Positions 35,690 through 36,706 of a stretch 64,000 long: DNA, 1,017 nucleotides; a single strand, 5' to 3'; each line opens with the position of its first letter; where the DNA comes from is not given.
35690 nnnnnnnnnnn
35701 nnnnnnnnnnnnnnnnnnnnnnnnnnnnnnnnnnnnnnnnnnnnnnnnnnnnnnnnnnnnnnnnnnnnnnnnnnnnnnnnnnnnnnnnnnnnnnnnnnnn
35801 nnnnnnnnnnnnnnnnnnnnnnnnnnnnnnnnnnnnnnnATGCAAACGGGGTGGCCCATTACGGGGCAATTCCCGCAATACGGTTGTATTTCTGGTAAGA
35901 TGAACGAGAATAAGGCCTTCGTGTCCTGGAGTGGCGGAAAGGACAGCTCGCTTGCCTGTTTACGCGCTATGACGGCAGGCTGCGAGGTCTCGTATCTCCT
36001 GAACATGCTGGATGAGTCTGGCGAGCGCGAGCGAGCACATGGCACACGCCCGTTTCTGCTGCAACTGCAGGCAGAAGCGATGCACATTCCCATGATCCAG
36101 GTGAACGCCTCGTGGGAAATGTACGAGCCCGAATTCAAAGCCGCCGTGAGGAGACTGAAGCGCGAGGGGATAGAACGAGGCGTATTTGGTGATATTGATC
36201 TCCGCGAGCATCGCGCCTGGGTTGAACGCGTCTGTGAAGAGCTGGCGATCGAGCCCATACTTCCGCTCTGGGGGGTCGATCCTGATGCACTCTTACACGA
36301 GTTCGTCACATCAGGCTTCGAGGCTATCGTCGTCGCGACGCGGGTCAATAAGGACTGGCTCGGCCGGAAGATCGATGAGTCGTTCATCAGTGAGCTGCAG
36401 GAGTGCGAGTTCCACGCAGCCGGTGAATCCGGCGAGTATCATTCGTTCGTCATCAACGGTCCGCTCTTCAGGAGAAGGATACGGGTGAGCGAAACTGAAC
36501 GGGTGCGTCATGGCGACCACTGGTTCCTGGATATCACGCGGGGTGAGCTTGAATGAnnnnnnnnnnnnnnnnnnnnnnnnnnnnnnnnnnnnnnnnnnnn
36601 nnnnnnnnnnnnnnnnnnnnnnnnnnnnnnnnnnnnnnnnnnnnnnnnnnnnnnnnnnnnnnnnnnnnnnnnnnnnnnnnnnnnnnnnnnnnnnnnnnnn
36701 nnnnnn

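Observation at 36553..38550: ABC substrate-binding protein with pre-PGF-like domain and PGF-CTERM anchor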

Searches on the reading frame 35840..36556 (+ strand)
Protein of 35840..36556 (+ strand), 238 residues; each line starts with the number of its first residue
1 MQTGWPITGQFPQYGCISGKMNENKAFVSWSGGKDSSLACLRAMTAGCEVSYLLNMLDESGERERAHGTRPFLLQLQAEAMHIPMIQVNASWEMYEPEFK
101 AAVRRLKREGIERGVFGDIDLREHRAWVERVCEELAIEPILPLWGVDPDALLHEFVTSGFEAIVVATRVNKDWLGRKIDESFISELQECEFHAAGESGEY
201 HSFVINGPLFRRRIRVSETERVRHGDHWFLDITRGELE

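Call 3: search_protein_families(library=ncbifam, proteins=[window:35840-36556:+], max_evalue=1)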
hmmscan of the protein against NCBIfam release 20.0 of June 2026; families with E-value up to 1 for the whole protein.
window:35840-36556:+ (238 aa): 7 families
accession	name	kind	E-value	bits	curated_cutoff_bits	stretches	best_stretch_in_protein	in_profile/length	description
TIGR03679.1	Dph6_archaeal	equivalog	4.7e-39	133.9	197.3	1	30-234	4-217/218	diphthine--ammonia ligase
NF052346.1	PAB0415_fam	hypoth_equivalog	1.4e-20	73.9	250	1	30-229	4-202/205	PAB0415 family putative ATP pyrophosphatase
NF052347.1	TTX_0299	hypoth_equivalog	2.2e-18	66.6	250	1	31-226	5-194/200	TTX_0299 family putative ATP pyrophosphatase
NF006351.0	PRK08576.1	equivalog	0.011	14.3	290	1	20-46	231-257/436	hypothetical protein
NF001138.1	PRK00143.1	equivalog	0.048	12.6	284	1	27-93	3-71/345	tRNA 2-thiouridine(34) synthase MnmA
NF011259.0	PRK14665.1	equivalog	0.14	11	364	1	23-53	5-35/360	tRNA 2-thiouridine(34) synthase MnmA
TIGR00342.1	TIGR00342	equivalog_domain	0.25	10.4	264.5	1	24-66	173-214/373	tRNA uracil 4-sulfurtransferase ThiI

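Call 4: search_protein_families(library=pfam, proteins=[window:35840-36556:+], max_evalue=1)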
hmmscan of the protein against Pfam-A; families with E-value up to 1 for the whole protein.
window:35840-36556:+ (238 aa): 3 families
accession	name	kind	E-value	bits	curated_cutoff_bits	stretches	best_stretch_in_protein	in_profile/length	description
PF01902.24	Diphthami_syn_2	-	2.3e-53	181.4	23.2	1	25-234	2-216/219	Diphthamide synthase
PF02568.20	ThiI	-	0.11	12.5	20.5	1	26-71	6-50/197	Thiamine biosynthesis protein (ThiI)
PF24167.1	DUF7411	-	0.15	12.1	28.7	1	25-51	2-27/194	Family of unknown function (DUF7411)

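Call 75: find_homologous_proteins(query=window:35900-36553:+, max_evalue=1e-10)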
Query window:35900-36553:+ (218 aa): 3349 proteins with E <= 1e-10 among 3634 candidates; the best 120 are listed.
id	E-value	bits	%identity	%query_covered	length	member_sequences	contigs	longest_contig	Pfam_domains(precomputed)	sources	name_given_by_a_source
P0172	1.8e-124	432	85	100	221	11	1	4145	PF28410.1,PF01902.25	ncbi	-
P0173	4.8e-123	427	85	100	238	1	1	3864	PF28410.1,PF01902.25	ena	-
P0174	1.2e-121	422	85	100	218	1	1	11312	PF28410.1,PF01902.25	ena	-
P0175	9.9e-118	410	88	100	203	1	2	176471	PF28410.1,PF01902.25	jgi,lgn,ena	-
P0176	1.2e-117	409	88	100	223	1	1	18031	PF28410.1,PF01902.25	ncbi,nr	ncbi:MAG TPA: diphthine--ammonia ligase [Methanomicrobia archaeon]|nr:diphthine--ammonia ligase [Met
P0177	1.1e-100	354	71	99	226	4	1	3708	PF28410.1,PF01902.25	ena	-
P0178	7.7e-99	348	71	98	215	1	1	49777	PF28410.1,PF01902.25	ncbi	ncbi:MAG: diphthine--ammonia ligase [Halobacteriota archaeon]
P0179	9.1e-99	348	71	98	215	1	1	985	PF28410.1,PF01902.25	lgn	-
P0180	3.0e-98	346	70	100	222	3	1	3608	PF28410.1,PF01902.25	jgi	jgi:diphthine-ammonia ligase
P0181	7.0e-98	345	67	100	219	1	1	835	PF28410.1,PF01902.25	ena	-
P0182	1.6e-97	344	68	100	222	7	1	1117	PF28410.1,PF01902.25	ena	-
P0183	1.9e-97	343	70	98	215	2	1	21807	PF28410.1,PF01902.25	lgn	-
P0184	8.3e-97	341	69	98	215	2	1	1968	PF28410.1,PF01902.25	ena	-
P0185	1.1e-96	341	69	97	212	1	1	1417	PF28410.1,PF01902.25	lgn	-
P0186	1.5e-96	340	68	99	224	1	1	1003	PF28410.1,PF01902.25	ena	-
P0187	2.1e-96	340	68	99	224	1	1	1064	PF28410.1,PF01902.25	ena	-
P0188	3.4e-96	339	68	99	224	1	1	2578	PF28410.1,PF01902.25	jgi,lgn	jgi:diphthine-ammonia ligase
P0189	3.8e-96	339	68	99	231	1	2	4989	PF28410.1,PF01902.25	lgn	-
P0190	3.8e-96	339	68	99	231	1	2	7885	PF28410.1,PF01902.25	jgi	jgi:diphthine-ammonia ligase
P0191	1.9e-95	337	66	99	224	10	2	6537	PF28410.1,PF01902.25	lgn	-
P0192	2.4e-95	336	67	99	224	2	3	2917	PF28410.1,PF01902.25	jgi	-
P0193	7.8e-95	335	69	98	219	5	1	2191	PF28410.1,PF01902.25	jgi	jgi:diphthine-ammonia ligase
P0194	1.2e-94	334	68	100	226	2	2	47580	PF28410.1,PF01902.25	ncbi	-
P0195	1.3e-94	334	68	98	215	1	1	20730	PF28410.1,PF01902.25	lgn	-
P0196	1.7e-94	334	69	98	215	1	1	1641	PF28410.1,PF01902.25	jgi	-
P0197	1.5e-93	331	67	99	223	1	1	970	PF28410.1,PF01902.25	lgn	-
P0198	3.4e-93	329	66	100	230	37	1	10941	PF28410.1,PF01902.25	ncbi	-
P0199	4.9e-93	329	67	99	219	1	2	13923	PF28410.1,PF01902.25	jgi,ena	-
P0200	6.0e-93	329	66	98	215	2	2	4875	PF28410.1,PF01902.25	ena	-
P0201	9.7e-92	325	66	99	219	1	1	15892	PF28410.1,PF01902.25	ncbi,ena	-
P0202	1.0e-91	325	65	100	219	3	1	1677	PF28410.1,PF01902.25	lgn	-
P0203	1.0e-89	318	65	99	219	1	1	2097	PF28410.1,PF01902.25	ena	-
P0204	1.2e-89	318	68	92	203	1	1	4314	PF28410.1,PF01902.25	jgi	jgi:uncharacterized protein (TIGR00290 family)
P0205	1.2e-89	318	65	99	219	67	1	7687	PF28410.1,PF01902.25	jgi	jgi:diphthine-ammonia ligase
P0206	1.6e-89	317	68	92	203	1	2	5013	PF28410.1,PF01902.25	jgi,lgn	jgi:uncharacterized protein (TIGR00290 family)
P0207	1.1e-88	315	64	99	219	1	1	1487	PF28410.1,PF01902.25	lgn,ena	-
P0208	1.7e-87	311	64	99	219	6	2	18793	PF28410.1,PF01902.25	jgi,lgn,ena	-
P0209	2.7e-87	310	72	100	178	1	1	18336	PF28410.1,PF01902.25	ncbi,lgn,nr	ncbi:MAG: hypothetical protein JW945_05495 [Methanomicrobia archaeon]|nr:hypothetical protein [Metha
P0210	6.2e-82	293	62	99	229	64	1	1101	PF28410.1,PF01902.25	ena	-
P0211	4.0e-81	290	57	100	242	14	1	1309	PF28410.1,PF01902.25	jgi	-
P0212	1.5e-76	275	56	98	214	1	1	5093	PF28410.1,PF01902.25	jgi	-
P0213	2.1e-76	275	54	98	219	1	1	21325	PF28410.1,PF01902.25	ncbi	ncbi:MAG: Dph6-related ATP pyrophosphatase [Candidatus Methanospirareceae archaeon]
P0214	2.2e-76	274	56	95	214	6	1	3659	PF28410.1,PF01902.25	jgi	jgi:diphthine-ammonia ligase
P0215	6.2e-75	270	53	98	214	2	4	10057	PF28410.1,PF01902.25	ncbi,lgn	-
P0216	1.6e-74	268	54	98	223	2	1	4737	PF28410.1,PF01902.25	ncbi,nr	ncbi:MAG: diphthine--ammonia ligase [Candidatus Omnitrophica bacterium]|nr:diphthine--ammonia ligase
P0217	2.0e-74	268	54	100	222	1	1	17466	PF28410.1,PF01902.25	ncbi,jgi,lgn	-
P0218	2.3e-74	268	54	98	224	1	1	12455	PF28410.1,PF01902.25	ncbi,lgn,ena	-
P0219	2.8e-74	268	56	95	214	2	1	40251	PF28410.1,PF01902.25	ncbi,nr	ncbi:MAG: diphthine--ammonia ligase [Methanophagales archaeon ANME-1-THS]|nr:MAG: diphthine--ammonia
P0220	6.0e-74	267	56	98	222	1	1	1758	PF28410.1,PF01902.25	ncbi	-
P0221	6.9e-74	266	57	95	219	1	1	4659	PF28410.1,PF01902.25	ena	-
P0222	7.0e-74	266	57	95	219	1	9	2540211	PF28410.1,PF01902.25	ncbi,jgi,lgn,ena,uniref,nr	ncbi:ATPase [Candidatus Desulfofervidus auxilii]|uniref:ATPase n=1 Tax=Desulfofervidus auxilii TaxID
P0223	8.3e-74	266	54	98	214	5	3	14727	PF28410.1,PF01902.25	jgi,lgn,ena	-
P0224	1.5e-73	265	54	99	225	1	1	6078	PF28410.1,PF01902.25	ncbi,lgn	-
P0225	2.5e-73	265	57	95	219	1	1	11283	PF28410.1,PF01902.25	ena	-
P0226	6.4e-73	263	57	95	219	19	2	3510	PF28410.1,PF01902.25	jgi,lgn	-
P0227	6.5e-73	263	57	95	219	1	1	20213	PF28410.1,PF01902.25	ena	-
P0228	6.6e-73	263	54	98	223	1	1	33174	PF28410.1,PF01902.25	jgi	-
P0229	6.8e-73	263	53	95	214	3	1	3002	PF28410.1,PF01902.25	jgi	jgi:diphthine-ammonia ligase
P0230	9.0e-73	263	55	98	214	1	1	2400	PF28410.1,PF01902.25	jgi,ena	-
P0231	1.8e-72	262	53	96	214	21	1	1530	PF28410.1,PF01902.25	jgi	-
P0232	2.4e-72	261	56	98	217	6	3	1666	PF28410.1,PF01902.25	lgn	-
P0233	2.5e-72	261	53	95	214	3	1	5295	PF28410.1,PF01902.25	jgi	jgi:diphthine-ammonia ligase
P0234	3.5e-72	261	53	95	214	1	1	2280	PF28410.1,PF01902.25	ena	-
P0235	4.4e-72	260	54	98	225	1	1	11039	PF28410.1,PF01902.25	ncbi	ncbi:diphthine--ammonia ligase [Chloroflexota bacterium]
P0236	4.6e-72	260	53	99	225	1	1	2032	PF28410.1,PF01902.25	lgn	-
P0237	4.8e-72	260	51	99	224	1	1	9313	PF28410.1,PF01902.25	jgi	-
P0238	5.2e-72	260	56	98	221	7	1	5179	PF28410.1,PF01902.25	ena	-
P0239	5.7e-72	260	55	98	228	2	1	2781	PF28410.1,PF01902.25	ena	-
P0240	5.9e-72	260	55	96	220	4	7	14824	PF28410.1,PF01902.25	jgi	jgi:uncharacterized protein (TIGR00290 family)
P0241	6.5e-72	260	53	98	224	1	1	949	PF28410.1,PF01902.25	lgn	-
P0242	8.3e-72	260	56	95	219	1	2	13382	PF28410.1,PF01902.25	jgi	-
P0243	1.4e-71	259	55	98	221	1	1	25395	PF28410.1,PF01902.25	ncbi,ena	-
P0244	1.4e-71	259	55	96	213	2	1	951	PF28410.1,PF01902.25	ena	-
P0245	1.7e-71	259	56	95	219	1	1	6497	PF28410.1,PF01902.25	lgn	-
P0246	1.7e-71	259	52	96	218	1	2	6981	PF28410.1,PF01902.25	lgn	-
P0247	2.1e-71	258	51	99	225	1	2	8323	PF28410.1,PF01902.25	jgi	jgi:diphthine-ammonia ligase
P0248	2.6e-71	258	53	97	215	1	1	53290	PF28410.1,PF01902.25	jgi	jgi:uncharacterized protein (TIGR00290 family)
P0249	3.3e-71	258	51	99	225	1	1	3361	PF28410.1,PF01902.25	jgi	jgi:diphthine-ammonia ligase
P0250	3.3e-71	258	54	98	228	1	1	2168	PF28410.1,PF01902.25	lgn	-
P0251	3.9e-71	257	55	96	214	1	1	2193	PF28410.1,PF01902.25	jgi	jgi:diphthine-ammonia ligase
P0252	4.1e-71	257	52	98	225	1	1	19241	PF28410.1,PF01902.25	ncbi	ncbi:diphthine--ammonia ligase [Chloroflexota bacterium]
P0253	4.5e-71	257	51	99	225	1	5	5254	PF28410.1,PF01902.25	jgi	jgi:diphthine-ammonia ligase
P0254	4.6e-71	257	53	98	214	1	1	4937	PF28410.1,PF01902.25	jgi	-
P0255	4.9e-71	257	57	98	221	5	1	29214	PF28410.1,PF01902.25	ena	-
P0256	6.6e-71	257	55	95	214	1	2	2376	PF28410.1,PF01902.25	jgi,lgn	-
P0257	7.0e-71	257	54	96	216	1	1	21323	PF28410.1,PF01902.25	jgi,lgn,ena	jgi:uncharacterized protein (TIGR00290 family)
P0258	7.7e-71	256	53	98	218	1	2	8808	PF28410.1,PF01902.25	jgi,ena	-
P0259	8.2e-71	256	53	98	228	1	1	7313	PF28410.1,PF01902.25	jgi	jgi:uncharacterized protein (TIGR00290 family)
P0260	8.4e-71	256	52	96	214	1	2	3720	PF28410.1,PF01902.25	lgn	-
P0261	8.7e-71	256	52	98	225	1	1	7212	PF28410.1,PF01902.25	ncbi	-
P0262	8.9e-71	256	50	98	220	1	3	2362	PF28410.1,PF01902.25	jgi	jgi:uncharacterized protein (TIGR00290 family)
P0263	9.3e-71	256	54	98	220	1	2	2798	PF28410.1,PF01902.25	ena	-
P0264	1.6e-70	255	52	98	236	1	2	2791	PF28410.1,PF01902.25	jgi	-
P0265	1.6e-70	255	52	98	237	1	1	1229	PF28410.1,PF01902.25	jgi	-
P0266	2.3e-70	255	53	98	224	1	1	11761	PF28410.1,PF01902.25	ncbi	-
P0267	2.4e-70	255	53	98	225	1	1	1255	PF28410.1,PF01902.25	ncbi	-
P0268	2.6e-70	255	54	95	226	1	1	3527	PF28410.1,PF01902.25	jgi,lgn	jgi:uncharacterized protein (TIGR00290 family)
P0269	2.6e-70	255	54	98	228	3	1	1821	PF28410.1,PF01902.25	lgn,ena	-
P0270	3.4e-70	254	51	96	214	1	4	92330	PF28410.1,PF01902.25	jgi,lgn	-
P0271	3.4e-70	254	55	95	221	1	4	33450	PF28410.1,PF01902.25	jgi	jgi:uncharacterized protein (TIGR00290 family)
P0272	3.9e-70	254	53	98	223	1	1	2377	PF28410.1,PF01902.25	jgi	-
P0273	4.0e-70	254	53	98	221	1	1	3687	PF28410.1,PF01902.25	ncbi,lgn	-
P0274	4.5e-70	254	53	98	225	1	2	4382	PF28410.1,PF01902.25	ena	-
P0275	5.4e-70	254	53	98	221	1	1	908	PF28410.1,PF01902.25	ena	-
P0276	5.6e-70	254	52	98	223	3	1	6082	PF28410.1,PF01902.25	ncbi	ncbi:MAG: diphthine--ammonia ligase [Halobacteriota archaeon]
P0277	6.0e-70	253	55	98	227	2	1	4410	PF28410.1,PF01902.25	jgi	jgi:diphthine-ammonia ligase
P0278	6.1e-70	253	53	98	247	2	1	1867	PF28410.1,PF01902.25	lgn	-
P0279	6.3e-70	253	52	98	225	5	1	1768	PF28410.1,PF01902.25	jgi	jgi:diphthine-ammonia ligase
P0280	6.4e-70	253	52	98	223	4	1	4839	PF28410.1,PF01902.25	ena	-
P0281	6.8e-70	253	55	98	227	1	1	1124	PF28410.1,PF01902.25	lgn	-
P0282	7.3e-70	253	53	98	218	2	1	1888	PF28410.1,PF01902.25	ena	-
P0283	7.5e-70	253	53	96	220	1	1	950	PF28410.1,PF01902.25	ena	-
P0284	8.4e-70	253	53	98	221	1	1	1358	PF28410.1,PF01902.25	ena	-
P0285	9.2e-70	253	52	98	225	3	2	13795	PF28410.1,PF01902.25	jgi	-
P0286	1.0e-69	253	54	96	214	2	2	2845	PF28410.1,PF01902.25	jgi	jgi:diphthine-ammonia ligase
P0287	1.2e-69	252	53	99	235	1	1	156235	PF28410.1,PF01902.25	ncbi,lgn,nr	ncbi:MAG: diphthine--ammonia ligase [Methanocellales archaeon]|nr:diphthine--ammonia ligase [Methano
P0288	1.3e-69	252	52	98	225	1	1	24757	PF28410.1,PF01902.25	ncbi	ncbi:MAG: diphthine--ammonia ligase [Dehalococcoidales bacterium]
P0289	2.6e-69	251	51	99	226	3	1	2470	PF28410.1,PF01902.25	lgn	-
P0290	2.9e-69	251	52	98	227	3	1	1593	PF28410.1,PF01902.25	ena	-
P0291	2.9e-69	251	51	99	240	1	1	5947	PF28410.1,PF01902.25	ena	-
